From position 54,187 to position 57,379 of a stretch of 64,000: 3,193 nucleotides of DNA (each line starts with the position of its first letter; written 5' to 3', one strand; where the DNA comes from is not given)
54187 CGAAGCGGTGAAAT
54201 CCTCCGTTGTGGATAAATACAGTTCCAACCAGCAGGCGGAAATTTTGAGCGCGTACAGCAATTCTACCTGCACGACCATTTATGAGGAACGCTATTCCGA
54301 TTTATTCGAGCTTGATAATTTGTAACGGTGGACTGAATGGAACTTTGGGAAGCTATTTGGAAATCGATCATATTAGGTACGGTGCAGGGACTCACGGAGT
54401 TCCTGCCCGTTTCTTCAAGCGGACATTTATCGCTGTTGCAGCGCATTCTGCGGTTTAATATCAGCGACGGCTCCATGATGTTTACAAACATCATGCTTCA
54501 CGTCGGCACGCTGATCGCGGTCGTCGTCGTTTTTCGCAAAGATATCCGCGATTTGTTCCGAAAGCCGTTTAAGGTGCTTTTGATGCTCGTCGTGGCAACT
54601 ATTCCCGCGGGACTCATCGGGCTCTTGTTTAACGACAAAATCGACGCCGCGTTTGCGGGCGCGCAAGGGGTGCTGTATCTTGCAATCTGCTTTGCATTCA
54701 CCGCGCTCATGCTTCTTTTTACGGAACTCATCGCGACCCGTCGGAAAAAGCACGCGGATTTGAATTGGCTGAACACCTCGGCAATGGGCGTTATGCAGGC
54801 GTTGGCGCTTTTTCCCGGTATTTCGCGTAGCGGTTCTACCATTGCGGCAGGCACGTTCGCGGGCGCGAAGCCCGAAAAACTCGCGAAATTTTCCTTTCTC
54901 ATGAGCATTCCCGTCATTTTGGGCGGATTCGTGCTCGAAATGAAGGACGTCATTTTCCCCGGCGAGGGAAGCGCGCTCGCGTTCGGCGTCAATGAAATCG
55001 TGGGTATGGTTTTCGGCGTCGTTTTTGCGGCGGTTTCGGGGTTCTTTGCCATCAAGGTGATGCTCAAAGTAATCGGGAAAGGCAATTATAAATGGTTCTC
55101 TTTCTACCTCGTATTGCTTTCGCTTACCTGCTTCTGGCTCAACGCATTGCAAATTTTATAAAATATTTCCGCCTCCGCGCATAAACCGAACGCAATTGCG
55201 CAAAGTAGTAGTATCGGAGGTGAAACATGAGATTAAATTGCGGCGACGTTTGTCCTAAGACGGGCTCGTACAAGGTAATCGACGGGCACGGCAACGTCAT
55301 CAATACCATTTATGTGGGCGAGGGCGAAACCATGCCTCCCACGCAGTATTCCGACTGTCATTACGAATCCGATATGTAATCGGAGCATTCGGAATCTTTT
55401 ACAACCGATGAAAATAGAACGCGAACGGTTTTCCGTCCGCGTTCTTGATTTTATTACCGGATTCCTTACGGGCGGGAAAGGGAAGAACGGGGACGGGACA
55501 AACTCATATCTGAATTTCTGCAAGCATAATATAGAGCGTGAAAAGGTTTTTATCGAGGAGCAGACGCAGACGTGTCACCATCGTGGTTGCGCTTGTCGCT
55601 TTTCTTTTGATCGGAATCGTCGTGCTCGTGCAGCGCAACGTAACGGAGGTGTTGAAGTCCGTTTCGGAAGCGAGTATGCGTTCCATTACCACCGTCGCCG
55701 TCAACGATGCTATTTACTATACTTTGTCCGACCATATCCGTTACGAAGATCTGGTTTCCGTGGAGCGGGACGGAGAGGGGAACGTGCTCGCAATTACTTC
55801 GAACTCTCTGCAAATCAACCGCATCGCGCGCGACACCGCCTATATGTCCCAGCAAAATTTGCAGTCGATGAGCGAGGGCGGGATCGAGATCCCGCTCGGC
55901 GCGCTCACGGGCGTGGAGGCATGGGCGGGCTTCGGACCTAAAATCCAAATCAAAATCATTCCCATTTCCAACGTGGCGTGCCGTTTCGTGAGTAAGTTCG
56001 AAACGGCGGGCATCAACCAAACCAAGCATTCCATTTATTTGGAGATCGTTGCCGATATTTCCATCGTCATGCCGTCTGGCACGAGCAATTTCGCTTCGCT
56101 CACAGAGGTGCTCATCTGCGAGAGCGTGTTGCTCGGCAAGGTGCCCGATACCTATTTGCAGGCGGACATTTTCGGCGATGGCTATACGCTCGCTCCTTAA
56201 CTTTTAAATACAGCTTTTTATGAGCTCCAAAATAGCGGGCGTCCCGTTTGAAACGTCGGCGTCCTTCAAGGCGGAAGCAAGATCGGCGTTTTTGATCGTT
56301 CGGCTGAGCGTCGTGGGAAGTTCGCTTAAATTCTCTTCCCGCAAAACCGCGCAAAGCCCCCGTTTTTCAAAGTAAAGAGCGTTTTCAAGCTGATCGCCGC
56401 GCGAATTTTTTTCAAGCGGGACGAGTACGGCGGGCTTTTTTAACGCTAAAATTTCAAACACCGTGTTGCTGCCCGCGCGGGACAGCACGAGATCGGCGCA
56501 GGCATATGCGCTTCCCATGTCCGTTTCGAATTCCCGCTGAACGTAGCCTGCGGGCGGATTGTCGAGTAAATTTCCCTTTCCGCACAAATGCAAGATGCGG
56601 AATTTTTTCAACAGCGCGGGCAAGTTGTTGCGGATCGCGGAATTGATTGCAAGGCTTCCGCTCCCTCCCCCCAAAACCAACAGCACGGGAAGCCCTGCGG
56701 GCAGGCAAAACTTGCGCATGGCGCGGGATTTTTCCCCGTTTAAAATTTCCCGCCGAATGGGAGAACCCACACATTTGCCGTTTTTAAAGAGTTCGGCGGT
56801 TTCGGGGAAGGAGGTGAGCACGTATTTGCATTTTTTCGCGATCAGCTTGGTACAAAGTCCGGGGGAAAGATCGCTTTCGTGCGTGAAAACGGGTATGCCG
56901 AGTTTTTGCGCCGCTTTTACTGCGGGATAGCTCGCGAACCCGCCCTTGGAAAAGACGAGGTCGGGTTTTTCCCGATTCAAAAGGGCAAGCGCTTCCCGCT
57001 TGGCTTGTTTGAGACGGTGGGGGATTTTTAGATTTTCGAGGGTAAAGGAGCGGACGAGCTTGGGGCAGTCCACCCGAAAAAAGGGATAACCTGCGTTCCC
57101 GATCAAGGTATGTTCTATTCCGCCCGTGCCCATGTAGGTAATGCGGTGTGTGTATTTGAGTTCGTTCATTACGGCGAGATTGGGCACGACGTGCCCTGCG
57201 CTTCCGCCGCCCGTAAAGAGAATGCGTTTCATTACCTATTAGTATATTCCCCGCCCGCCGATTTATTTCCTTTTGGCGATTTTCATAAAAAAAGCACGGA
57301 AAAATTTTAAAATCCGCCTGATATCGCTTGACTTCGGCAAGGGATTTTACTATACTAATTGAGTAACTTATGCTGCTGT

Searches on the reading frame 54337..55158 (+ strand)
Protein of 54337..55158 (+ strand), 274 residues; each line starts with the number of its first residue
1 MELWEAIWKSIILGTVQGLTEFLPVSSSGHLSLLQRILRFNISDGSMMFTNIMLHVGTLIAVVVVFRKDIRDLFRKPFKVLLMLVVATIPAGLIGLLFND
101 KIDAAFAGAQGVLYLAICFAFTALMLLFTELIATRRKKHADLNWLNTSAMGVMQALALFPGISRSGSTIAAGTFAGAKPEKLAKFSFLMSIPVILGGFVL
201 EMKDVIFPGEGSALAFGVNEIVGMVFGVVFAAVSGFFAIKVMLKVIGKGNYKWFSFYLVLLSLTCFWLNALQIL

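Call 22: search_protein_families(library=pfam, proteins=[window:54337-55158:+], max_evalue=0.001)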
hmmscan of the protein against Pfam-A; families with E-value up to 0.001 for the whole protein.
window:54337-55158:+ (274 aa): 1 family
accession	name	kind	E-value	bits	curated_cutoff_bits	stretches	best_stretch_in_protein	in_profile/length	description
PF02673.24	BacA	-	1.4e-67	228.6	33.4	1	11-263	2-256/257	Bacitracin resistance protein BacA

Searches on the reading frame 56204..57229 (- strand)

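Call 22: search_protein_families(library=pfam, proteins=[window:56204-57229:-], max_evalue=0.001)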
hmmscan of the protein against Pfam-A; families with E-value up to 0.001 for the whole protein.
window:56204-57229:- (341 aa): 2 families
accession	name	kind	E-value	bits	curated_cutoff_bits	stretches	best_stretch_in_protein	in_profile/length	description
PF03033.26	Glyco_transf_28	-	8.8e-30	104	26.2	1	3-138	1-138/139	Glycosyltransferase family 28 N-terminal domain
PF04101.22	Glyco_tran_28_C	-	1.9e-29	103.3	22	1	182-317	1-142/166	Glycosyltransferase family 28 C-terminal domain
